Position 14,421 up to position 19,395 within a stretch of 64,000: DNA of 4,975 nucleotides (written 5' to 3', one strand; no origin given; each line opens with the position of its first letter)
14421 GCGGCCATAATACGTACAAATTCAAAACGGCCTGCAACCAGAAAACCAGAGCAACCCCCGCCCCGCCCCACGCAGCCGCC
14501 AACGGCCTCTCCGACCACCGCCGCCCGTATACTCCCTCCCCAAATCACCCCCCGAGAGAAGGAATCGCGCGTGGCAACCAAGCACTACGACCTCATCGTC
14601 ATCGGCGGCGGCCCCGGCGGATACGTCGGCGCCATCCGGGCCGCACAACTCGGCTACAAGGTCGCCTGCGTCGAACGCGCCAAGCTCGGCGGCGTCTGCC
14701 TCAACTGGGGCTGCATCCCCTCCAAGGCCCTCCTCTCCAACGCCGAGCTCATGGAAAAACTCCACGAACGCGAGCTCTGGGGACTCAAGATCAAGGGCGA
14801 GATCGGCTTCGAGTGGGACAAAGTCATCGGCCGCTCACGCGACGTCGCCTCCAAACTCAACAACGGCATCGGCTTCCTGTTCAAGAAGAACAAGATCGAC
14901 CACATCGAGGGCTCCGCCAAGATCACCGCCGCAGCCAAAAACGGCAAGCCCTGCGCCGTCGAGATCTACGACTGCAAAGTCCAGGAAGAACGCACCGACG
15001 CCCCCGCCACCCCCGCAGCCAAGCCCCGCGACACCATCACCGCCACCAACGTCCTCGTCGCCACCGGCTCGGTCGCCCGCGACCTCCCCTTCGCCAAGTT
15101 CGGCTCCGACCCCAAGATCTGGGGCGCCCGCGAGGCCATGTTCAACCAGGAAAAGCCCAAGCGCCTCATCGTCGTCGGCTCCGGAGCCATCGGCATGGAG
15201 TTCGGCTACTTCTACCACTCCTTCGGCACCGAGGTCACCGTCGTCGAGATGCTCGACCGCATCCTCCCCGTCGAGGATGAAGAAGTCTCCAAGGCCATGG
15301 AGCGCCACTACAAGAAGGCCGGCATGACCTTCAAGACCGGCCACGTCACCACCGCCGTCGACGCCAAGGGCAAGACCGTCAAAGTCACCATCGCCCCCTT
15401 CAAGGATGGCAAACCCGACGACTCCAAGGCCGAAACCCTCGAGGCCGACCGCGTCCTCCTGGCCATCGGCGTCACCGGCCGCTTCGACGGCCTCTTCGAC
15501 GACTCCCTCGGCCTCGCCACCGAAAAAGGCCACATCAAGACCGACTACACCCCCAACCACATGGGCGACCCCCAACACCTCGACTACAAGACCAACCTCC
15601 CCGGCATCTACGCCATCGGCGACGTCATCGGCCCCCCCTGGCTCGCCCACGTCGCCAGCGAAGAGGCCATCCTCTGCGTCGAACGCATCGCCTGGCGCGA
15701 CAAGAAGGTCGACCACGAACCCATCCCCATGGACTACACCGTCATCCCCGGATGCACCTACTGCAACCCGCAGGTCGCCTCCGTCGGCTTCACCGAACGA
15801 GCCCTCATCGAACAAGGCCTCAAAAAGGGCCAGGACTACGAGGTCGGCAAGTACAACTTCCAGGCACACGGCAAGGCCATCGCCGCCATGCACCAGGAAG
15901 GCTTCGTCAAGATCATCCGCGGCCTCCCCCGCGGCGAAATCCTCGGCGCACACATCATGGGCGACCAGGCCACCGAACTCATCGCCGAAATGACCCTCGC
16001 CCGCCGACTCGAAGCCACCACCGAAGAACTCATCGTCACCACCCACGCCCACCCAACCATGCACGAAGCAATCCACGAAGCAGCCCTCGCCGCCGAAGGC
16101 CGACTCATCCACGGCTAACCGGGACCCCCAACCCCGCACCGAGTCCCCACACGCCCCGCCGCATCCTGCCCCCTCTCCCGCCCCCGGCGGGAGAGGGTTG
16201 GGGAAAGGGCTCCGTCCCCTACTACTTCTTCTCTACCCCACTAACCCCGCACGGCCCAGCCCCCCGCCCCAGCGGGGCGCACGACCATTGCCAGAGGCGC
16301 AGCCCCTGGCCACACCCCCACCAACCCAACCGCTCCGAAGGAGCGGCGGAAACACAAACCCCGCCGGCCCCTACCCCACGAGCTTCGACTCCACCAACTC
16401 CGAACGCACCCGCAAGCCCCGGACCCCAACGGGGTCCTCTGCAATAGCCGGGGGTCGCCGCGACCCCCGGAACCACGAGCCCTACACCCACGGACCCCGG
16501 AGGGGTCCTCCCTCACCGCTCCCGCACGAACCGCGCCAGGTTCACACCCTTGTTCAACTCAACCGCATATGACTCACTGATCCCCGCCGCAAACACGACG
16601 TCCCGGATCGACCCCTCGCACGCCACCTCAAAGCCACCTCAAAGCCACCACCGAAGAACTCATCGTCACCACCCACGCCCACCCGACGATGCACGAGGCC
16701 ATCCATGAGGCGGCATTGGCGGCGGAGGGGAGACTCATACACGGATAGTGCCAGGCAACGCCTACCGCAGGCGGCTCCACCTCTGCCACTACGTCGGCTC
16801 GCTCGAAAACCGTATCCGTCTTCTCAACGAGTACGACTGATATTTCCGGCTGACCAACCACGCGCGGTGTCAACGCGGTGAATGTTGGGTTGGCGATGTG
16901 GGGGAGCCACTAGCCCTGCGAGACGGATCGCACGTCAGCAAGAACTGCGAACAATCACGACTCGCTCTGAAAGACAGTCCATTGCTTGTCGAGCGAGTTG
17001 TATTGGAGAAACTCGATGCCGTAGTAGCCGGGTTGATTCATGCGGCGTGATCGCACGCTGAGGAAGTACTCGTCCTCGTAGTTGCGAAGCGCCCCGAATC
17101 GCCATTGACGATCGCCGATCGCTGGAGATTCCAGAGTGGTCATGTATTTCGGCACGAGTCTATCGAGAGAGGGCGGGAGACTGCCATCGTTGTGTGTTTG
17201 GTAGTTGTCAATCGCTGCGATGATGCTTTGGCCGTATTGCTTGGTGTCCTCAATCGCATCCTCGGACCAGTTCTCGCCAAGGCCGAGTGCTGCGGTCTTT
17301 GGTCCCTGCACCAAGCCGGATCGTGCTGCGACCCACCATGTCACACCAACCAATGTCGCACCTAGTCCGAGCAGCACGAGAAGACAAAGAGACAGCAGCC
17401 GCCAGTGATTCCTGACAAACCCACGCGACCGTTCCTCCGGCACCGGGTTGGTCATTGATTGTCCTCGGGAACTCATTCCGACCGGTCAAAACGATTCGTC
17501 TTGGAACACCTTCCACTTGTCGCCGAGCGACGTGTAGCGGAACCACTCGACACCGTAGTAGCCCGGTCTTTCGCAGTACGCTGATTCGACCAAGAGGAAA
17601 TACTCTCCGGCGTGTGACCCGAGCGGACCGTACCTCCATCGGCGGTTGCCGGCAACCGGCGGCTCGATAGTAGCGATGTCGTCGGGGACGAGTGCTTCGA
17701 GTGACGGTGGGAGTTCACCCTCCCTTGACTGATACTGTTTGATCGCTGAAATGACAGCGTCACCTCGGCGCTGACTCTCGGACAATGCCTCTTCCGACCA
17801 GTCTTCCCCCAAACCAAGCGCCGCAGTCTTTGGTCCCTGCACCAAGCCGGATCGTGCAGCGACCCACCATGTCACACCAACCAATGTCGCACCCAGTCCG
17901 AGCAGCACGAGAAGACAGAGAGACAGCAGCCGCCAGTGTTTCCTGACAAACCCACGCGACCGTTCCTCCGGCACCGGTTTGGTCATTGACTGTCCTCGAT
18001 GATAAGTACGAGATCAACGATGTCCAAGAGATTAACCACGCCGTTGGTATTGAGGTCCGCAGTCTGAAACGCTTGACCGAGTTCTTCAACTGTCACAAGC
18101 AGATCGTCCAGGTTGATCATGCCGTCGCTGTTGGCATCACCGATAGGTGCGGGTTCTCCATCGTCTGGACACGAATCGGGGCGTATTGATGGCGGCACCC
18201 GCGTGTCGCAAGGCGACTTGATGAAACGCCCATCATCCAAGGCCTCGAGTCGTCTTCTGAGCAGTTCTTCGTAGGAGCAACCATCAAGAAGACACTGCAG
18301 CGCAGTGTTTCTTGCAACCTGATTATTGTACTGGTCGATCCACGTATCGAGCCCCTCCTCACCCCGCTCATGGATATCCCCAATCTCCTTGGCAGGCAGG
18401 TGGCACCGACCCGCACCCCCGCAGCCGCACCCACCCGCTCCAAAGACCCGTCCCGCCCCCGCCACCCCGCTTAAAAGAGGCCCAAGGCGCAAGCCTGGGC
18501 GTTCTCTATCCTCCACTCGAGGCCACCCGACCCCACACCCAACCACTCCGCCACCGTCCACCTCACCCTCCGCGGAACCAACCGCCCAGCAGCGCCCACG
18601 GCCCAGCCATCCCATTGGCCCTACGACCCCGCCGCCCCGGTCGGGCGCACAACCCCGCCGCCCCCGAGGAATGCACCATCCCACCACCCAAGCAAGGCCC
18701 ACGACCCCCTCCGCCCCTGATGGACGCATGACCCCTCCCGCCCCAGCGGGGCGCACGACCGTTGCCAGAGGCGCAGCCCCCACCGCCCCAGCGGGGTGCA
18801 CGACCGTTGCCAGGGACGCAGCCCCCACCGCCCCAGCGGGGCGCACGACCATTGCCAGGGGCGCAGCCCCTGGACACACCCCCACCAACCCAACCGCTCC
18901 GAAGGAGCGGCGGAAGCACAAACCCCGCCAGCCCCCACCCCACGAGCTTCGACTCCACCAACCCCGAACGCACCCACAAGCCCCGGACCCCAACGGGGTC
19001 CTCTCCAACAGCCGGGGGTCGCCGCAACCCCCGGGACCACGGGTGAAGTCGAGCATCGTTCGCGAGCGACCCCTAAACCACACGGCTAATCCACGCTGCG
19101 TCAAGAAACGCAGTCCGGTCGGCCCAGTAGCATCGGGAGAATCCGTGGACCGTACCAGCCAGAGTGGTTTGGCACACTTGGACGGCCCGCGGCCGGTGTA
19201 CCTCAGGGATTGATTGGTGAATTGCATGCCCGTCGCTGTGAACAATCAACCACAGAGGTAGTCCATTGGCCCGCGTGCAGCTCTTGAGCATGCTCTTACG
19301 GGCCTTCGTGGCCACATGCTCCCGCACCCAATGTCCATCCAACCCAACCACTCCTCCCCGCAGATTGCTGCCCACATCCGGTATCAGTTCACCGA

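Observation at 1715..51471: Thirteen proteins in one 64-kb window end in the same double EF-hand/dockerin-like module with a terminal Cys, and no cohesin-like partner is in sight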

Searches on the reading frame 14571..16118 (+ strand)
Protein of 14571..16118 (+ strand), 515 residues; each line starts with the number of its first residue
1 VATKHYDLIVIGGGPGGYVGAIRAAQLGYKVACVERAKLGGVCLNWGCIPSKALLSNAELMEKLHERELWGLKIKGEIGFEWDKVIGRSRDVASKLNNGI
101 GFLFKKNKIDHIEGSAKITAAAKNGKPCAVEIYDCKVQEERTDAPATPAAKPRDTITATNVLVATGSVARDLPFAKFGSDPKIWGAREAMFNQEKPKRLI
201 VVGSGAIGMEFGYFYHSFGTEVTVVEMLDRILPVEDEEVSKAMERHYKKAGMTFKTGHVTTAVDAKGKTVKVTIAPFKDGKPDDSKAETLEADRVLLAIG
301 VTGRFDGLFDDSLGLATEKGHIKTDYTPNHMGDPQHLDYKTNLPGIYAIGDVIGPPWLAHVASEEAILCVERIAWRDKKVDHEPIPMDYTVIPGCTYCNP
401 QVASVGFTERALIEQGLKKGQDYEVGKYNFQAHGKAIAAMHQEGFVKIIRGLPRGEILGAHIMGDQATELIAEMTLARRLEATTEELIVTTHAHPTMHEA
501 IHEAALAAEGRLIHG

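Call 13: search_protein_families(library=pfam, proteins=[window:14571-16118:+], max_evalue=0.01)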
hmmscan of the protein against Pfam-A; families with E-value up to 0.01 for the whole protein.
window:14571-16118:+ (515 aa): 11 families
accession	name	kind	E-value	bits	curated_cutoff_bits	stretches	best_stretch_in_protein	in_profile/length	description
PF07992.20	Pyr_redox_2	-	5.6e-61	206.9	26.1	1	6-366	1-291/291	Pyridine nucleotide-disulphide oxidoreductase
PF02852.28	Pyr_redox_dim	-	1.8e-30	105.8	25.3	1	392-505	1-110/110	Pyridine nucleotide-disulphide oxidoreductase, dimerisation domain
PF00070.33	Pyr_redox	-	6.6e-24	84.7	22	1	198-274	1-79/82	Pyridine nucleotide-disulphide oxidoreductase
PF13738.12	Pyr_redox_3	-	4.1e-08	33.3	30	1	154-350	121-305/305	Pyridine nucleotide-disulphide oxidoreductase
PF00890.30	FAD_binding_2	-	2.9e-07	30.5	20.4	1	7-44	1-38/414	FAD binding domain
PF13450.12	NAD_binding_8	-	1.5e-06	28.8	21.9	0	10-44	1-36/68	NAD(P)-binding Rossmann-like domain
PF01134.28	GIDA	-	3.3e-06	26.9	22.1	1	7-64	1-56/391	Glucose inhibited division protein A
PF12831.13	FAD_oxidored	-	6.1e-06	26.2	27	1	7-42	1-37/416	FAD dependent oxidoreductase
PF03486.20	HI0933_like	-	2.1e-05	24.5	50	1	7-38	2-33/244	HI0933-like protein Rossmann domain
PF01266.30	DAO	-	0.00023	21.2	27.9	0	7-40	1-35/353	FAD dependent oxidoreductase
PF01494.25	FAD_binding_3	-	0.0013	18.5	22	0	7-38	3-34/349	FAD binding domain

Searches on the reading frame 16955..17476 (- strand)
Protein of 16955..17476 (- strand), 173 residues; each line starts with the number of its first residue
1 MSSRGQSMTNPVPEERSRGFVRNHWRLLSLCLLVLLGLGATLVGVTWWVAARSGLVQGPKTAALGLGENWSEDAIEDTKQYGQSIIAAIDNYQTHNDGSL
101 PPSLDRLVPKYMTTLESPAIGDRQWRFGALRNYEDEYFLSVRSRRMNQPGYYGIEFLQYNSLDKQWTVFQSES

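Call 30: search_protein_families(library=pfam, proteins=[window:16955-17476:-], max_evalue=0.01)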
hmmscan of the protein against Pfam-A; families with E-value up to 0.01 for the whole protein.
window:16955-17476:- (173 aa): 0 families

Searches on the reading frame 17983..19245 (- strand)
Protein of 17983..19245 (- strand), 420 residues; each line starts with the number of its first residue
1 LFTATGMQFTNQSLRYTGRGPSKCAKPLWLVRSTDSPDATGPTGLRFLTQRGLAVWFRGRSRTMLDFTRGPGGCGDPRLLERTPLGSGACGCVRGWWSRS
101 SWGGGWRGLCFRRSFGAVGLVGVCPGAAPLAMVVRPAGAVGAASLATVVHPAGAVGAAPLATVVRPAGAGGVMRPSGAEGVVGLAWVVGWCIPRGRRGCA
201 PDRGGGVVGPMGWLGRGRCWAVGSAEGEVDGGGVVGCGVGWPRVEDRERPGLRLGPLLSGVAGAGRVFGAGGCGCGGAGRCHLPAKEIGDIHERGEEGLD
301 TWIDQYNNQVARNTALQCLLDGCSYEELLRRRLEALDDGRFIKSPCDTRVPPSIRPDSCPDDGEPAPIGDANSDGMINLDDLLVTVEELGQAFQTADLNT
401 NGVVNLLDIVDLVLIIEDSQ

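Call 30: search_protein_families(library=pfam, proteins=[window:17983-19245:-], max_evalue=0.01)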
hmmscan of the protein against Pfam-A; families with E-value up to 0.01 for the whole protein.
window:17983-19245:- (420 aa): 1 family
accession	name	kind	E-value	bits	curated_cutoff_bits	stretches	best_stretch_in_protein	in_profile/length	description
PF00036.39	EF-hand_1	-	0.004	17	25.4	0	388-412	1-25/29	EF hand domain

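Call 54: search_protein_families(library=ncbifam, proteins=[window:17983-19245:-], max_evalue=0.01)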
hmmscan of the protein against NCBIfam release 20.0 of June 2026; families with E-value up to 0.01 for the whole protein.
window:17983-19245:- (420 aa): 0 families
